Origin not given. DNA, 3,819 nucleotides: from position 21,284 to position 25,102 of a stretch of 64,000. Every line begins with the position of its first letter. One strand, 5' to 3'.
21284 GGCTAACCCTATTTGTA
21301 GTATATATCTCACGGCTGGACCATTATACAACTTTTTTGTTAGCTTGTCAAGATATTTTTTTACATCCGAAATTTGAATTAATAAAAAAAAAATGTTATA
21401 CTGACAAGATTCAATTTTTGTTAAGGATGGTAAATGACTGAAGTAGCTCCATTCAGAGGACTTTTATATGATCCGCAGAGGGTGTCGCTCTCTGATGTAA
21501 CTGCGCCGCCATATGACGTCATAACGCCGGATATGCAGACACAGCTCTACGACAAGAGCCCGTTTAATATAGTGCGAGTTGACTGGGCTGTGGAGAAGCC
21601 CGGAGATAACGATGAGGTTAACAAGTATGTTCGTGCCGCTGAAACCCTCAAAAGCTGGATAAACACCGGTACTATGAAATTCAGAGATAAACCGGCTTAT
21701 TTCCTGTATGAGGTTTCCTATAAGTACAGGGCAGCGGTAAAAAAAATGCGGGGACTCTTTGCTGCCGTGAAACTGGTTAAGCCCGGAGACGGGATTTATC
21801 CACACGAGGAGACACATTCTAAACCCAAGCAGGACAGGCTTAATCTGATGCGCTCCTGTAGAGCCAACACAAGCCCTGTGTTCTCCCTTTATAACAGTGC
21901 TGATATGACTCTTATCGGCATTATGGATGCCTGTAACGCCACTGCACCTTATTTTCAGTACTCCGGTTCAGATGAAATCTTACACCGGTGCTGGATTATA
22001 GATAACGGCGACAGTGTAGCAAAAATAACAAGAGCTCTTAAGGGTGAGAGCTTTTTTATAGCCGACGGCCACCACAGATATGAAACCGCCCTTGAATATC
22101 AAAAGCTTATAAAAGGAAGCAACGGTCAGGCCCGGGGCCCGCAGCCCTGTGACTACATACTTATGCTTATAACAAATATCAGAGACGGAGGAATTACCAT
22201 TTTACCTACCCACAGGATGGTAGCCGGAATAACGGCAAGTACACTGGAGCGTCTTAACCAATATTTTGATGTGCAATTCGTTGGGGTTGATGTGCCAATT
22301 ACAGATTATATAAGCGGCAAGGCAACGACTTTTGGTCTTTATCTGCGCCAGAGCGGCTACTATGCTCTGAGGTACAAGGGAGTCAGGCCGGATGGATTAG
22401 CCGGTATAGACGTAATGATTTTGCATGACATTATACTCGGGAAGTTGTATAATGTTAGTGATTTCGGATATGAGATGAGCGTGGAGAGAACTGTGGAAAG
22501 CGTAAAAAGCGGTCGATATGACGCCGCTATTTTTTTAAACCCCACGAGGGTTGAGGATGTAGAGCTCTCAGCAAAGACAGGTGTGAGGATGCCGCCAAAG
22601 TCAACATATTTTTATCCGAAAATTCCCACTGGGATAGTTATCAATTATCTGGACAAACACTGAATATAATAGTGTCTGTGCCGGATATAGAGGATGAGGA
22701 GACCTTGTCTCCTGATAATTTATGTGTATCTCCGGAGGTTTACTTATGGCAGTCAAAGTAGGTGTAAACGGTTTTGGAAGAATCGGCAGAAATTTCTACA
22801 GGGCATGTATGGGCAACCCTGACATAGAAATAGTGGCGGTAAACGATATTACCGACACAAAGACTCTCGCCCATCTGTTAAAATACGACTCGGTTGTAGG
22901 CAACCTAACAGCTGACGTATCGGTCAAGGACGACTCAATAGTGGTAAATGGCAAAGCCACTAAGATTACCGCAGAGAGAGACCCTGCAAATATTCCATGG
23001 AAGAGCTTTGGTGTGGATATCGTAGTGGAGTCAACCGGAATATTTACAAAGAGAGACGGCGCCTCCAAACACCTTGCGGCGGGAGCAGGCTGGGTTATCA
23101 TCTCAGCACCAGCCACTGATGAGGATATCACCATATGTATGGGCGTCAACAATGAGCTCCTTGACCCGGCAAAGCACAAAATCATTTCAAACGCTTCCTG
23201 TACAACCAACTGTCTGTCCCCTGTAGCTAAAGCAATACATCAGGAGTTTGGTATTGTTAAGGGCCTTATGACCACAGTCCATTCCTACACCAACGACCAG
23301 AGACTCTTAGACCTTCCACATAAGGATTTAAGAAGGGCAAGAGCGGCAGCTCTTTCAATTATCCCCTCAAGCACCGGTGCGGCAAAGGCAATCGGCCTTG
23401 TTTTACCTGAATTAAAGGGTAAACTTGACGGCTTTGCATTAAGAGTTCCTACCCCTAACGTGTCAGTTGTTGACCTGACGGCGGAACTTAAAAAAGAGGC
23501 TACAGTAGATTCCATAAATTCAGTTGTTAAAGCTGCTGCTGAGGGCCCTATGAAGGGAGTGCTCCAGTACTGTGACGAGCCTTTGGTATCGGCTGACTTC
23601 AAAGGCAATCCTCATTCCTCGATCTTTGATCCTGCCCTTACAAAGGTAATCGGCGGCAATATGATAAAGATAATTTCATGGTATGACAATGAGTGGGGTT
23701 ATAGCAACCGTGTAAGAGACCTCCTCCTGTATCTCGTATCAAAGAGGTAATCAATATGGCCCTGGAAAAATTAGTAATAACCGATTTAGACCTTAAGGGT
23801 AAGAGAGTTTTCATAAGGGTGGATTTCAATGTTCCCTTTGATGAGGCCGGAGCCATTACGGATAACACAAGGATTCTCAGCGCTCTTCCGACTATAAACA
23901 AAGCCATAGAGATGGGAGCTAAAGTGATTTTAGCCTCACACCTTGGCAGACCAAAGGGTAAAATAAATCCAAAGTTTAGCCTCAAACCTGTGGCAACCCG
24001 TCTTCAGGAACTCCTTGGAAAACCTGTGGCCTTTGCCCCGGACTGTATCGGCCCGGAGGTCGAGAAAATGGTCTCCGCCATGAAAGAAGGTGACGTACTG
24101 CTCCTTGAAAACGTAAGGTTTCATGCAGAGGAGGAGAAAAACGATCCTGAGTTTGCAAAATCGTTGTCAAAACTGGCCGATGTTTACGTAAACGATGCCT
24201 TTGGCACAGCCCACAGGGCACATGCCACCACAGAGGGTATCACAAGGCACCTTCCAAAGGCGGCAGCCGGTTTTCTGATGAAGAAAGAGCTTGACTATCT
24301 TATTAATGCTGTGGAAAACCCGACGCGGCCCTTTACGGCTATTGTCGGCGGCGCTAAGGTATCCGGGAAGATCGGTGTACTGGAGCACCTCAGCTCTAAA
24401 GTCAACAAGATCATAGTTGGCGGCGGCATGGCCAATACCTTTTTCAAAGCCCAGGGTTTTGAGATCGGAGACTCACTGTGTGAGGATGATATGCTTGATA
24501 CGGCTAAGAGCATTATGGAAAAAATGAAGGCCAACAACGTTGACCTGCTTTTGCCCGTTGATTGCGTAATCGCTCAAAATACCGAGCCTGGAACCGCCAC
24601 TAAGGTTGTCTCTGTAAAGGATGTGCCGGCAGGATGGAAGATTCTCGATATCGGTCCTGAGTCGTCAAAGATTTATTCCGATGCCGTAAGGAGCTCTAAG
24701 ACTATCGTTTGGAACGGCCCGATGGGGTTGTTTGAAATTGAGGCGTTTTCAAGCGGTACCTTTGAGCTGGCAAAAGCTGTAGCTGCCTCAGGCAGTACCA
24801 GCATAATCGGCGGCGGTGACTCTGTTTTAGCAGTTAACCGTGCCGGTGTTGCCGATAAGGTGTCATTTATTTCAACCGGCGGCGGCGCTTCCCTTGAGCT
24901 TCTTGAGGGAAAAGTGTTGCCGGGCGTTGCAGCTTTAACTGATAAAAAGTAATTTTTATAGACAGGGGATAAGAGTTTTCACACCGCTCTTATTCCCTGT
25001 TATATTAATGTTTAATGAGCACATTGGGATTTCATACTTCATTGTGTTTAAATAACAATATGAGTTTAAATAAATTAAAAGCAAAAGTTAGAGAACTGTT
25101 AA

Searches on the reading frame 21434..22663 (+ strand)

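Call 20: search_protein_families(library=pfam, proteins=[window:21434-22663:+], max_evalue=0.001)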
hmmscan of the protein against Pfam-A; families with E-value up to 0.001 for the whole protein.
window:21434-22663:+ (409 aa): 1 family
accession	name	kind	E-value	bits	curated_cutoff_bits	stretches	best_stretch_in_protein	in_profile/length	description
PF06245.16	DUF1015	-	3.2e-80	269.9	25.8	1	4-316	1-310/325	Protein of unknown function (DUF1015)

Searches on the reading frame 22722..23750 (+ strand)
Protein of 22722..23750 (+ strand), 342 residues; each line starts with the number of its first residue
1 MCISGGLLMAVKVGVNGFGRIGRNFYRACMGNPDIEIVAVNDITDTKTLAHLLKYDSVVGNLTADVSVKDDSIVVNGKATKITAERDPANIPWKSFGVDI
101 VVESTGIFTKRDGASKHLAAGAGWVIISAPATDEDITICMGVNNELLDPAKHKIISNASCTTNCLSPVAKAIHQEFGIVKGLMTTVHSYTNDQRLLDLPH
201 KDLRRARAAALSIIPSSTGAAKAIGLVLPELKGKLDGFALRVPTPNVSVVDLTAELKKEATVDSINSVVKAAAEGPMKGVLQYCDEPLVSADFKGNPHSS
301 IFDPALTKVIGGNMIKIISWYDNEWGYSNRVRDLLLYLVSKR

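Call 9: search_protein_families(library=pfam, proteins=[window:22722-23750:+], max_evalue=0.001)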
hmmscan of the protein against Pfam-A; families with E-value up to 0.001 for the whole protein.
window:22722-23750:+ (342 aa): 2 families
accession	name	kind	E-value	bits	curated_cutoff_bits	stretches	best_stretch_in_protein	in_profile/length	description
PF02800.25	Gp_dh_C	-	8.5e-70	233.8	24.4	1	165-321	1-158/158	Glyceraldehyde 3-phosphate dehydrogenase, C-terminal domain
PF00044.30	Gp_dh_N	-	4.6e-39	133.2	31.7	1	11-110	1-100/101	Glyceraldehyde 3-phosphate dehydrogenase, NAD binding domain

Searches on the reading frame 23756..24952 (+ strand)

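Call 9: search_protein_families(library=pfam, proteins=[window:23756-24952:+], max_evalue=0.001)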
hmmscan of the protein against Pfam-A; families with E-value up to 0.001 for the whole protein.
window:23756-24952:+ (398 aa): 1 family
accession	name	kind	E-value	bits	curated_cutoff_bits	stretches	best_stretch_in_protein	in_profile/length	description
PF00162.24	PGK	-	7.8e-168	558.8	27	1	8-386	1-379/379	Phosphoglycerate kinase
